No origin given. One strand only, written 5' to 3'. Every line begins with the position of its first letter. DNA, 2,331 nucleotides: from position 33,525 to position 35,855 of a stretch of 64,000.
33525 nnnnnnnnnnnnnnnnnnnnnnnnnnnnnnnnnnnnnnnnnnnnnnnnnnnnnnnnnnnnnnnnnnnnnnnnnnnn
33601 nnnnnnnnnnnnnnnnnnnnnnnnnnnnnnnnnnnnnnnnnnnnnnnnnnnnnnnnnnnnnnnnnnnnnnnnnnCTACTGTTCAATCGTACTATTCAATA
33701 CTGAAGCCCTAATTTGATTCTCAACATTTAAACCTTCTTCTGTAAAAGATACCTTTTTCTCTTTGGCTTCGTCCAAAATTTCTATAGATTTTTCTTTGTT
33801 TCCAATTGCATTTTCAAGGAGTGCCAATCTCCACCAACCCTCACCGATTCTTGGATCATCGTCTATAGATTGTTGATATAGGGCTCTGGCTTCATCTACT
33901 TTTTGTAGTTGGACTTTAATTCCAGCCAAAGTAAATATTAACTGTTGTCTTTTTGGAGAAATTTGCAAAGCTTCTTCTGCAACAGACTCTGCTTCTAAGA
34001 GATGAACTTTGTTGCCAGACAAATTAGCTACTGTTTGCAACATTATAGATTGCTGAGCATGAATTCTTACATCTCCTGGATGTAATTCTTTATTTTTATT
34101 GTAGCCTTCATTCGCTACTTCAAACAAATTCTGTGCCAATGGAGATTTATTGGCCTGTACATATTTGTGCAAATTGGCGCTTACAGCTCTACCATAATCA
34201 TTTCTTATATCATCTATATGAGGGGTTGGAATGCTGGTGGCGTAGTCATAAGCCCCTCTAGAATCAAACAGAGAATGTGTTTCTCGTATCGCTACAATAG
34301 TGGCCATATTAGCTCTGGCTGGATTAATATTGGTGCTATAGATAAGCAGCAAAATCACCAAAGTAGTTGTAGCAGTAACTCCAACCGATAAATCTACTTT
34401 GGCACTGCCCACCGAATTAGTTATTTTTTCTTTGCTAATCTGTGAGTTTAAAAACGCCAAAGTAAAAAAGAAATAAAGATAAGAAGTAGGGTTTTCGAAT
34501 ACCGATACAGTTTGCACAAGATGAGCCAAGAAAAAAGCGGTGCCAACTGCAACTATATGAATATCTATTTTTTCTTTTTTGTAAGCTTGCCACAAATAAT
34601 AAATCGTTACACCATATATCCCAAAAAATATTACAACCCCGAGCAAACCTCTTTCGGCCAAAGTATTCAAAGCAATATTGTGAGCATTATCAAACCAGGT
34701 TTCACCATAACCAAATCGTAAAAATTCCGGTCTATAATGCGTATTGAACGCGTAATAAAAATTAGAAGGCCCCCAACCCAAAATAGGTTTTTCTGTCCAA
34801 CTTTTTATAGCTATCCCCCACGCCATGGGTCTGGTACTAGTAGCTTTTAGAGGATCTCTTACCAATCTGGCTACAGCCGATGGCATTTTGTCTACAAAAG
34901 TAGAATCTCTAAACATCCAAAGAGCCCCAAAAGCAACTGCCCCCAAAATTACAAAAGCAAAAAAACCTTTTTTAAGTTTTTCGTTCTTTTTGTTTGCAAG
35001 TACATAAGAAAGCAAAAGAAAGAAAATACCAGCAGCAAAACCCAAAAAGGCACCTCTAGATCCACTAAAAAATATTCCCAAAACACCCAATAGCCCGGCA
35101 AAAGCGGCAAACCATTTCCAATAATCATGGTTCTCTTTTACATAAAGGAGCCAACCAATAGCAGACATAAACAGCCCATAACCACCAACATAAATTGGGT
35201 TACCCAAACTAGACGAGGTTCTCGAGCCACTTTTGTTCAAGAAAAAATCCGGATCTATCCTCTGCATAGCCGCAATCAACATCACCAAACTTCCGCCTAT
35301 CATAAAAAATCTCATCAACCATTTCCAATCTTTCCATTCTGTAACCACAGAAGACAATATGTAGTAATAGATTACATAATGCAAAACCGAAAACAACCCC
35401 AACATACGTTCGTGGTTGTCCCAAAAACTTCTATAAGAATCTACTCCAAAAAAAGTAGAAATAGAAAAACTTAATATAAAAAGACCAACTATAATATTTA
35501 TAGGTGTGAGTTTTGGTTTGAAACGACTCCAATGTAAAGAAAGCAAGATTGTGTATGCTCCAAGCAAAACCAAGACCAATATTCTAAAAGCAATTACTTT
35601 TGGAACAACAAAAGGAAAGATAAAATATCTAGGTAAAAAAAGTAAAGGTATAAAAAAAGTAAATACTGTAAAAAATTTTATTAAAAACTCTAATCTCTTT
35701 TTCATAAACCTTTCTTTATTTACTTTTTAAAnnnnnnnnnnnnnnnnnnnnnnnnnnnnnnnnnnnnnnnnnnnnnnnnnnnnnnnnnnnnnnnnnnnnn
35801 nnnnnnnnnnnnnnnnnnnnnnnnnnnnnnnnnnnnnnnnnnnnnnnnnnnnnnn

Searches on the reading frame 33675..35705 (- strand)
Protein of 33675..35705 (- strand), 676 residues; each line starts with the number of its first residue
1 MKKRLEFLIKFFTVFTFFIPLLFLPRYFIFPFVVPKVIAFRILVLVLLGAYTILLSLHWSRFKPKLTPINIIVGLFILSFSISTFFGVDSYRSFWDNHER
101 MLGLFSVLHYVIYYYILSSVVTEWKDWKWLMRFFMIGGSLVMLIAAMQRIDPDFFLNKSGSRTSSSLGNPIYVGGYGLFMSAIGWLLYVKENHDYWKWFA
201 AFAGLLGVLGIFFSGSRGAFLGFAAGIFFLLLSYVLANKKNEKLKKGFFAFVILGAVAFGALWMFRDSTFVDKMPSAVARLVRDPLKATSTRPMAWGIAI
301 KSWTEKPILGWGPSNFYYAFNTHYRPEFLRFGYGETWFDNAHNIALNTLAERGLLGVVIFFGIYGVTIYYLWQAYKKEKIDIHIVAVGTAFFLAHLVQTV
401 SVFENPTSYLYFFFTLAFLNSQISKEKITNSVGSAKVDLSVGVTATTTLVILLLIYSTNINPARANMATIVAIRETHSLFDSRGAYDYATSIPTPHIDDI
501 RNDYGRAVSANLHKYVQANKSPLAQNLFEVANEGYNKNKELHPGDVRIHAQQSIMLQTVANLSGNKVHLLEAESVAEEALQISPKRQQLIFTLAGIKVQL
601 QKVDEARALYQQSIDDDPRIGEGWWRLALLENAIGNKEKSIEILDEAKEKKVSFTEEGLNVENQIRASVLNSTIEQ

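Call 8: search_protein_families(library=pfam, proteins=[window:33675-35705:-], max_evalue=0.01)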
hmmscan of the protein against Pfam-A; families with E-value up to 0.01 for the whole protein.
window:33675-35705:- (676 aa): 5 families
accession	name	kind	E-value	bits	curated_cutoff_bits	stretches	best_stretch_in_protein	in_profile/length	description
PF04932.20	Wzy_C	-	9.3e-21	74.6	31.7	1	203-361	2-149/149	O-Antigen ligase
PF14559.12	TPR_19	-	1.6e-05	25.5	25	1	571-619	9-57/68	Tetratricopeptide repeat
PF13432.12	TPR_16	-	1.9e-05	25.4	32.7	1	597-649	7-59/65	Tetratricopeptide repeat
PF13428.12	TPR_14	-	0.0025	18.8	23.5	0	591-629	5-43/44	Tetratricopeptide repeat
PF13181.12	TPR_8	-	0.0041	17.6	25.7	0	623-647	3-27/34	Tetratricopeptide repeat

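Call 16: search_protein_families(library=ncbifam, proteins=[window:33675-35705:-], max_evalue=0.01)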
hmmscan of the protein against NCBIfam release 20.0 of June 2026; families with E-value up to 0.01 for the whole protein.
window:33675-35705:- (676 aa): 4 families
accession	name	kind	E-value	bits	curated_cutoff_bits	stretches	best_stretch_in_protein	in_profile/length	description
TIGR00947.1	2A73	equivalog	2.3e-13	49.9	366.4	1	27-378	30-372/425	IctB family putative bicarbonate transporter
TIGR02917.1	PEP_TPR_lipo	equivalog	1.6e-06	26.4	312.2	1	565-650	477-562/899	XrtA/PEP-CTERM system TPR-repeat protein PrsT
NF033920.0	C39_PA2778_fam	equivalog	3.7e-06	26.5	150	1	541-648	145-251/255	PA2778 family cysteine peptidase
TIGR00990.1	3a0801s09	subfamily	0.00067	18.4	757.25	1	561-615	516-570/615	mitochondrial import receptor subunit TOM70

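Call 79: find_homologous_proteins(query=window:33675-35705:-, max_evalue=1e-10)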
Query window:33675-35705:- (676 aa): 633 proteins with E <= 1e-10 among 8000 candidates; the best 120 are listed.
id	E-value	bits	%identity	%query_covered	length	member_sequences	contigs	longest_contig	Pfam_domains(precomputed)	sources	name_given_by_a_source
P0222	0.0e+0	1523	100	100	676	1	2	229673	PF14559.13,PF13432.13,PF04932.21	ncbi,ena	-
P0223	7.5e-241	819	54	98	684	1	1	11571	PF14559.13,PF04932.21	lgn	-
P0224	1.3e-240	818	54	100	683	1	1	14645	PF04932.21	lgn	-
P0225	8.0e-240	816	53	100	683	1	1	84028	PF04932.21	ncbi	-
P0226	3.2e-239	814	52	100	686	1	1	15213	PF14559.13,PF04932.21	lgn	-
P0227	1.2e-238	812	54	100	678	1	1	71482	PF14559.13,PF04932.21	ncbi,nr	ncbi:MAG: O-antigen ligase family protein [bacterium]|nr:O-antigen ligase family protein [bacterium]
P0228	1.7e-237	808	54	97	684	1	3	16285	PF14559.13,PF13181.13,PF04932.21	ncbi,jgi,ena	-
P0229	1.4e-236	805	53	99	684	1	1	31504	PF14559.13,PF04932.21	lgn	-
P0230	1.8e-234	798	53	100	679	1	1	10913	PF14559.13,PF04932.21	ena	-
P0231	1.0e-231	789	54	96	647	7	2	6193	PF14559.13,PF04932.21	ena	-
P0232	1.7e-230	785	52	97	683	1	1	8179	PF04932.21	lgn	-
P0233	1.0e-229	782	53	97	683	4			PF14559.13,PF04932.21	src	-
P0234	9.6e-222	756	52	99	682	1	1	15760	PF04932.21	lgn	-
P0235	8.4e-221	753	52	97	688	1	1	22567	PF14559.13,PF04932.21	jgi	jgi:O-antigen ligase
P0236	1.0e-216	739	51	99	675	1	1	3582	PF14559.13,PF13181.13,PF04932.21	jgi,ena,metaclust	metaclust:\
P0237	7.2e-215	733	49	98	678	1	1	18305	PF14559.13,PF13432.13,PF13181.13,PF04932.21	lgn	-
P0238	1.3e-214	732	50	99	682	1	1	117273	PF14559.13,PF25060.1,PF13424.13,PF13432.13,PF13428.13,PF13181.13,PF07719.24,PF13374.13,PF04932.21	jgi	jgi:O-antigen ligase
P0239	1.0e-213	729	50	98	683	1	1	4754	PF14559.13,PF13424.13,PF13428.13,PF13181.13,PF07719.24,PF04932.21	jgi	jgi:O-antigen ligase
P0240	8.4e-213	726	48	100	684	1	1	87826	PF14559.13,PF04932.21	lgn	-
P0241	1.1e-212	726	48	99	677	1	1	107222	PF14559.13,PF13431.13,PF13432.13,PF13428.13,PF13181.13,PF07719.24,PF04932.21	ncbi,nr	ncbi:MAG: tetratricopeptide repeat protein [Candidatus Magasanikbacteria bacterium]|nr:tetratricopep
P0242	1.8e-212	725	49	99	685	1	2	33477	PF14559.13,PF13424.13,PF13428.13,PF13181.13,PF04932.21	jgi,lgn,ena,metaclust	metaclust:\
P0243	3.1e-211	721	50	97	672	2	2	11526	PF14559.13,PF04932.21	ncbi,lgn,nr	ncbi:O-antigen ligase family protein [Patescibacteria group bacterium]|nr:O-antigen ligase family pr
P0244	1.3e-210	719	47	98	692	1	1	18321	PF14559.13,PF04932.21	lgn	-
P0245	1.4e-210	719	48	99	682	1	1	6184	PF14559.13,PF25060.1,PF13424.13,PF13432.13,PF13428.13,PF07719.24,PF13374.13,PF04932.21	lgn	-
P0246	3.3e-209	715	48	98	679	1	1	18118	PF14559.13,PF13432.13,PF07719.24,PF04932.21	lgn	-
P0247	1.8e-208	712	49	98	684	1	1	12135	PF14559.13,PF13428.13,PF13181.13,PF04932.21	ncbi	ncbi:MAG: O-antigen ligase family protein [Candidatus Magasanikbacteria bacterium]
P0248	6.2e-207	707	49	98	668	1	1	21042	PF14559.13,PF04932.21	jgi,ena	-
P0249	1.1e-206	706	48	98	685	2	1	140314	PF14559.13,PF04932.21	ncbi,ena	-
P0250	1.1e-206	706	48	95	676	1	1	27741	PF14559.13,PF13431.13,PF13432.13,PF13428.13,PF13181.13,PF07719.24,PF13174.13,PF04932.21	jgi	jgi:putative inorganic carbon (hco3(-)) transporter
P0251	3.1e-206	705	48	100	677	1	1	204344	PF14559.13,PF04932.21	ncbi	-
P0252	1.8e-205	702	48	98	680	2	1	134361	PF14559.13,PF13428.13,PF13181.13,PF13174.13,PF04932.21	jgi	jgi:O-antigen ligase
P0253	1.0e-203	696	49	96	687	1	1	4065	PF14559.13,PF04932.21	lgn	-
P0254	2.0e-203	695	47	97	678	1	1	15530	PF14559.13,PF13424.13,PF13432.13,PF13428.13,PF13181.13,PF04932.21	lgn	-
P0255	3.2e-203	695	48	98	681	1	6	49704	PF14559.13,PF04932.21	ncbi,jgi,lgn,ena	-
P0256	9.8e-203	693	49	96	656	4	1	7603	PF14559.13,PF13428.13,PF13181.13,PF07719.24,PF13174.13,PF04932.21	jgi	-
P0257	2.3e-202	692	48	97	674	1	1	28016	PF14559.13,PF13432.13,PF04932.21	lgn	-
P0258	3.1e-202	692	48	97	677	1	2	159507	PF14559.13,PF04932.21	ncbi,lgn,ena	-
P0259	4.6e-202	691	48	99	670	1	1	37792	PF14559.13,PF13431.13,PF13428.13,PF04932.21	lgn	-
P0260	1.1e-201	690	46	99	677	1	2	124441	PF14559.13,PF13432.13,PF13181.13,PF07719.24,PF04932.21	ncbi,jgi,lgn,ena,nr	ncbi:MAG TPA: hypothetical protein DEB09_05325 [Candidatus Magasanikbacteria bacterium]|nr:hypotheti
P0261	1.2e-201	690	47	99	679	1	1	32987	PF14559.13,PF13428.13,PF04932.21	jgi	jgi:O-antigen ligase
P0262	1.2e-201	690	46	100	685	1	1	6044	PF14559.13,PF13428.13,PF13181.13,PF07719.24,PF04932.21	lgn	-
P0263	7.0e-201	687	46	98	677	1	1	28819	PF14559.13,PF04932.21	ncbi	-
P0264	1.5e-200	686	47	98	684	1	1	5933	PF14559.13,PF13181.13,PF04932.21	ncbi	-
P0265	2.2e-200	685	48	97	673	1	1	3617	PF04932.21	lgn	-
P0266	5.7e-200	684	47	96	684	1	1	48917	PF14559.13,PF13431.13,PF13432.13,PF13428.13,PF07719.24,PF04932.21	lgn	-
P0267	5.8e-200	684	50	93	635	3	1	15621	PF14559.13,PF04932.21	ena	-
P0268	1.8e-199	682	46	97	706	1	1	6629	PF04932.21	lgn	-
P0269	2.2e-199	682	48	100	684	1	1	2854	PF14559.13,PF13432.13,PF13181.13,PF04932.21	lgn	-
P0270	2.4e-199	682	47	99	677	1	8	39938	PF14559.13,PF00515.35,PF13424.13,PF13428.13,PF13181.13,PF07719.24,PF13174.13,PF04932.21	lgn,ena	-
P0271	3.0e-199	682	47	96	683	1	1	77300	PF14559.13,PF13431.13,PF00515.35,PF13428.13,PF13181.13,PF07719.24,PF04932.21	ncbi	-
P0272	1.6e-198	679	47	99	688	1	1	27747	PF04932.21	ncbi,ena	-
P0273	6.9e-198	677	48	98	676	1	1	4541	PF14559.13,PF13428.13,PF13181.13,PF04932.21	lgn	-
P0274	7.0e-198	677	47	99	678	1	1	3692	PF04932.21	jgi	jgi:O-antigen ligase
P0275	8.4e-198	677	45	98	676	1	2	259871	PF14559.13,PF13428.13,PF04932.21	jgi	-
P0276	1.7e-197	676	47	97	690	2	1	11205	PF14559.13,PF13424.13,PF13428.13,PF13181.13,PF07719.24,PF04932.21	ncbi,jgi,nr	ncbi:O-antigen ligase family protein [Patescibacteria group bacterium]|nr:O-antigen ligase family pr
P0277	2.5e-197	675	46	98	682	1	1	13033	PF14559.13,PF13432.13,PF13428.13,PF04932.21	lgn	-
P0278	3.8e-197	675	46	99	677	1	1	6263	PF04932.21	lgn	-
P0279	3.9e-197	675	47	97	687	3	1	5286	PF14559.13,PF04932.21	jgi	-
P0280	6.1e-197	674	47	97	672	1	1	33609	PF04932.21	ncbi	ncbi:MAG: O-antigen ligase family protein [Candidatus Magasanikbacteria bacterium]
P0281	8.2e-197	674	45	99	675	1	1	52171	PF14559.13,PF13431.13,PF23914.2,PF00515.35,PF13424.13,PF13432.13,PF13428.13,PF13181.13,PF07719.24,PF13174.13,PF04932.21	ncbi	-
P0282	1.5e-196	673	46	99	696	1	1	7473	PF14559.13,PF13432.13,PF07719.24,PF04932.21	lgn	-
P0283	2.0e-195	669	46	99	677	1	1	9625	PF14559.13,PF04932.21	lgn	-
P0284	2.3e-195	669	47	97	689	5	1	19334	PF14559.13,PF04932.21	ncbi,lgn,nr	ncbi:MAG: O-antigen ligase family protein [Candidatus Magasanikbacteria bacterium]|nr:O-antigen liga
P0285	5.8e-195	667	46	98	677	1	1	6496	PF04932.21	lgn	-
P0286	1.1e-194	667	47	98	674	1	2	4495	PF14559.13,PF04932.21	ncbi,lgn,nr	ncbi:MAG: O-antigen ligase family protein [Candidatus Magasanikbacteria bacterium]|nr:O-antigen liga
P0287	8.9e-194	664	45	99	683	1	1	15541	PF14559.13,PF04932.21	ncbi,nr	ncbi:MAG: O-antigen ligase family protein [Candidatus Magasanikbacteria bacterium]|nr:O-antigen liga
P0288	1.1e-193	663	45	99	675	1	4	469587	PF04932.21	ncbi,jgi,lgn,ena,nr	ncbi:O-antigen ligase family protein [Candidatus Parcubacteria bacterium]|jgi:O-antigen ligase|nr:O-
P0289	1.2e-193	663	47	99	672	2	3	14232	PF14559.13,PF04932.21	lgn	-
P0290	1.3e-193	663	45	98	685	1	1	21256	PF14559.13,PF13428.13,PF04932.21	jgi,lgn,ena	-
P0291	1.5e-193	663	48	93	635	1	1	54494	PF04932.21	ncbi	-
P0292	2.8e-193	662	47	97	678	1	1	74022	PF14559.13,PF04932.21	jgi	jgi:O-antigen ligase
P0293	3.0e-193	662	47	99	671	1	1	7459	PF14559.13,PF13432.13,PF13181.13,PF07719.24,PF04932.21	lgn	-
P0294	4.7e-193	661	44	98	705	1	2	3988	PF14559.13,PF04932.21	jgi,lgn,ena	-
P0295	5.8e-193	661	46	99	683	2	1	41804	PF04932.21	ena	-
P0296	2.8e-192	659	45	98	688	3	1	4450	PF14559.13,PF13432.13,PF04932.21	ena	-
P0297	3.0e-192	658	47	97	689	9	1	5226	PF04932.21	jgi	jgi:O-antigen ligase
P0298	3.2e-192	658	46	99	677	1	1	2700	PF14559.13,PF13181.13,PF04932.21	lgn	-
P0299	7.1e-192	657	46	96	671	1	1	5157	PF14559.13,PF04932.21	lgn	-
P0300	8.4e-192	657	48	99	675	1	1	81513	PF14559.13,PF13181.13,PF04932.21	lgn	-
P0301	1.0e-191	657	47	96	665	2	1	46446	PF14559.13,PF04932.21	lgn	-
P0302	3.4e-191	655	46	98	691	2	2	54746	PF14559.13,PF13432.13,PF13181.13,PF04932.21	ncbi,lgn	ncbi:MAG: O-antigen ligase family protein [Candidatus Magasanikiibacteriota bacterium]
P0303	7.6e-191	654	45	100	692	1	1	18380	PF14559.13,PF13432.13,PF04932.21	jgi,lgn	-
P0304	5.7e-190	651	44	97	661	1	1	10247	PF14559.13,PF13432.13,PF04932.21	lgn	-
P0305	1.4e-189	650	46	97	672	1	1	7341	PF14559.13,PF04932.21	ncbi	-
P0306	2.1e-189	649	45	96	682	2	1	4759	PF14559.13,PF00515.35,PF13432.13,PF13428.13,PF07719.24,PF04932.21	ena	-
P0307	2.1e-189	649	44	97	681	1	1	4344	PF14559.13,PF04932.21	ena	-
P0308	4.7e-189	648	45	97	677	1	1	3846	PF14559.13,PF13432.13,PF13428.13,PF07719.24,PF04932.21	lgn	-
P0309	7.5e-189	647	45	99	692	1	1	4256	PF14559.13,PF13181.13,PF04932.21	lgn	-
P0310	1.1e-188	647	45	97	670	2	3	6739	PF14559.13,PF04932.21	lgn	-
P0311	2.6e-188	646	47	99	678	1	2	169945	PF04932.21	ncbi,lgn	-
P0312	3.7e-188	645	44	99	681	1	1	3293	PF14559.13,PF13432.13,PF04932.21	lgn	-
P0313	4.0e-188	645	47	92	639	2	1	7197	PF14559.13,PF04932.21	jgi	-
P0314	7.8e-188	644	45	98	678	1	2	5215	PF04932.21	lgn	-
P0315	1.5e-187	643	46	97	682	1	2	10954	PF14559.13,PF13428.13,PF07719.24,PF04932.21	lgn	-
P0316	1.9e-187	643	46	97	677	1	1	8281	PF14559.13,PF04932.21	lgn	-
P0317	5.6e-187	641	47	90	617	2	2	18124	PF14559.13,PF13428.13,PF13181.13,PF07719.24,PF04932.21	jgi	-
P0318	1.4e-186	640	45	100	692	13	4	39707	PF14559.13,PF13181.13,PF04932.21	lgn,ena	-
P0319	1.8e-186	639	43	98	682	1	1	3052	PF14559.13,PF13431.13,PF13181.13,PF07719.24,PF04932.21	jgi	-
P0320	2.1e-186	639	45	100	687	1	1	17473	PF14559.13,PF13181.13,PF07719.24,PF04932.21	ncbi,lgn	-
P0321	9.7e-186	637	45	98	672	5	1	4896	PF14559.13,PF13428.13,PF04932.21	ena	-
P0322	1.3e-185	637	44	99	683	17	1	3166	PF14559.13,PF13181.13,PF04932.21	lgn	-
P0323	1.5e-185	636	43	100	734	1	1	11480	PF14559.13,PF13431.13,PF04932.21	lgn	-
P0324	1.5e-185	636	45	97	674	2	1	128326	PF14559.13,PF04932.21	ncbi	-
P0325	1.9e-185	636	46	99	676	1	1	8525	PF04932.21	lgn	-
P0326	2.0e-185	636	43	99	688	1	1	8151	PF04932.21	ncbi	-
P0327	2.7e-185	636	43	90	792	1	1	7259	PF04932.21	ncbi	-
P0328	2.8e-185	635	44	96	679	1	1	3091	PF14559.13,PF04932.21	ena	-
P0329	4.6e-185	635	47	99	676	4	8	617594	PF14559.13,PF04932.21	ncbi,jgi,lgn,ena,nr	ncbi:MAG TPA: hypothetical protein DCS29_00990 [Candidatus Magasanikbacteria bacterium]|nr:MAG: hypo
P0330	1.6e-184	633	46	97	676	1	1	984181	PF14559.13,PF04932.21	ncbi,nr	ncbi:MAG: O-antigen ligase family protein [Candidatus Magasanikbacteria bacterium]|nr:O-antigen liga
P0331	1.7e-184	633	44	97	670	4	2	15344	PF14559.13,PF13431.13,PF13181.13,PF04932.21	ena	-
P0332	2.6e-184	632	47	92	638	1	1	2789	PF14559.13,PF04932.21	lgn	-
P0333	5.2e-184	631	44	98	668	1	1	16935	PF13428.13,PF04932.21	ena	-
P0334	9.8e-184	630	44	98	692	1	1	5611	PF14559.13,PF04932.21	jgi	jgi:O-antigen ligase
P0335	1.3e-183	630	44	98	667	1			PF14559.13,PF13428.13,PF04932.21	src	-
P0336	2.5e-183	629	44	99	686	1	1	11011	PF14559.13,PF13181.13,PF04932.21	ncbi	-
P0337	3.8e-183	628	44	97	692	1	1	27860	PF14559.13,PF13432.13,PF13428.13,PF04932.21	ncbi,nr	ncbi:MAG: O-antigen ligase family protein [Candidatus Magasanikbacteria bacterium]|nr:O-antigen liga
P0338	4.1e-183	628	44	98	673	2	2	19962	PF14559.13,PF13181.13,PF04932.21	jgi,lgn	-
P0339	1.3e-182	627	43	97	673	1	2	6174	PF14559.13,PF13431.13,PF13428.13,PF07719.24,PF04932.21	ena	-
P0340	1.6e-182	626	46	92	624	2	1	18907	PF14559.13,PF13428.13,PF13181.13,PF04932.21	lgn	-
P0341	6.6e-182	624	43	99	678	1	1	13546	PF14559.13,PF04932.21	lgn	-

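Call 94: predict_structure(alignment_id=A6)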
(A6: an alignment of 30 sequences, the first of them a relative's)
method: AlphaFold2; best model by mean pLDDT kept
length: 676 residues; sequences in the alignment: 30
mean_pLDDT: 87.0   pTM: 0.86
mean pLDDT of the five models: 87.0, 84.5, 82.0, 81.3, 79.5
residues with pLDDT >= 90: 402; 70-90: 202; 50-70: 58; < 50: 14
segments of 3 or more residues with pLDDT < 50: 157-166
pLDDT, mean of each block of 10 residues (from residue 1): 90 93 78 84 97 92 91 95 92 76 87 96 93 94 81 55 50 84 96 94 93 79 92 87 81 82 77 69 60 84 90 85 86 65 82 92 96 93 95 91 70 95 69 66 95 95 92 95 96 92 94 95 95 96 90 94 92 96 92 95 96 93 94 92 93 88 87 58
secondary structure, 60 per line:
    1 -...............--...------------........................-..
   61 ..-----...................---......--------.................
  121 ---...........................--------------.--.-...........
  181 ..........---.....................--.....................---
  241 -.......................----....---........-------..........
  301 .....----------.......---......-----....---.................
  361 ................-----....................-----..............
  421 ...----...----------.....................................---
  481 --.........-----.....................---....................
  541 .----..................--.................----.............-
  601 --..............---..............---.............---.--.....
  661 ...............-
elements in order: H2-16 H34-57 H59-62 H68-86 H90-95 H104-120 H124-150 H170-190 H194-214 H217-237 H242-264 H269-272 H276-283 H291-305 H316-322 H326-331 H337-340 H344-376 H382-401 H407-423 H441-477 H483-491 H497-517 H521-541 H546-563 H566-582 H587-599 H603-616 H621-633 H637-649 H656-675

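Call 96: fold_search(model_id=the predicted structure, library=pdb)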
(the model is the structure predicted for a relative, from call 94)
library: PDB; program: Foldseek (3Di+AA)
matches with E <= 10: 1287; with E <= 0.001: 29
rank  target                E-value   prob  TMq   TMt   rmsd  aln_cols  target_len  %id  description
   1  7tpg_B                4.3e-07  1.00  0.43  0.68   6.1       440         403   16  Single-Particle Cryo-EM Structure of the WaaL O-antigen ligase in its ligand bound state (released 2022-04-06)
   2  9qhc_B                6.9e-05  1.00  0.21  0.45   9.3       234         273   18  Crystal structure of 8-repeat CTPR protein with eliminated coordination sites (released 2025-10-22)
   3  8chy                  1.1e-04  1.00  0.20  0.44  12.3       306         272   16  Crystal structure of an 8-repeat consensus TPR superhelix with Zinc. (released 2024-02-21)
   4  9qhb                  1.1e-04  1.00  0.18  0.40  10.0       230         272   16  Crystal structure of 16-repeat CTPR protein with eliminated coordination sites (released 2025-10-22)
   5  2gw1_A                1.7e-04  1.00  0.17  0.21  30.8       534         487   14  Crystal Structure of the Yeast Tom70 (released 2006-06-27)
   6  6eou                  2.6e-04  1.00  0.20  0.36   9.8       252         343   17  O-GlcNAc transferase TPR domain with the intellectual disability associated mutation L254F (released 2018-05-09)
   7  9qhc_A                2.7e-04  1.00  0.19  0.40  11.0       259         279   18  Crystal structure of 8-repeat CTPR protein with eliminated coordination sites (released 2025-10-22)
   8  1w3b_B                3.2e-04  1.00  0.21  0.35  13.5       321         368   15  The superhelical TPR domain of O-linked GlcNAc transferase reveals structural similarities to importin alpha. (released 2004-09-09)
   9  8a3t_J                3.2e-04  1.00  0.23  0.30  24.1       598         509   12  S. cerevisiae APC/C-Cdh1 complex (released 2022-08-31)
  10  9pkq_A                3.4e-04  1.00  0.22  0.28  27.4       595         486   10  Structure of the cytoplasmic domain of unliganded human Tom70, open and closed conformations (released 2026-03-18)
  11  7yeh_A                3.7e-04  1.00  0.19  0.14  25.0       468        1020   15  Cryo-EM structure of human OGT-OGA complex (released 2023-07-12)
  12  7dhg_C                4.0e-04  1.00  0.21  0.28  22.8       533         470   11  Crystal structure of SARS-CoV-2 Orf9b complex with human TOM70 (released 2021-05-12)
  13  1w3b_A                4.4e-04  1.00  0.22  0.35  21.9       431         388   16  The superhelical TPR domain of O-linked GlcNAc transferase reveals structural similarities to importin alpha. (released 2004-09-09)
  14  6b85_A                4.6e-04  1.00  0.17  0.49  11.3       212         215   21  Crystal structure of transmembrane protein TMHC4_R (released 2018-03-14)
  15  8dti_A                4.9e-04  1.00  0.20  0.21   7.9       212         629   20  Cryo-EM structure of Arabidopsis SPY in complex with GDP-fucose (released 2023-03-08)
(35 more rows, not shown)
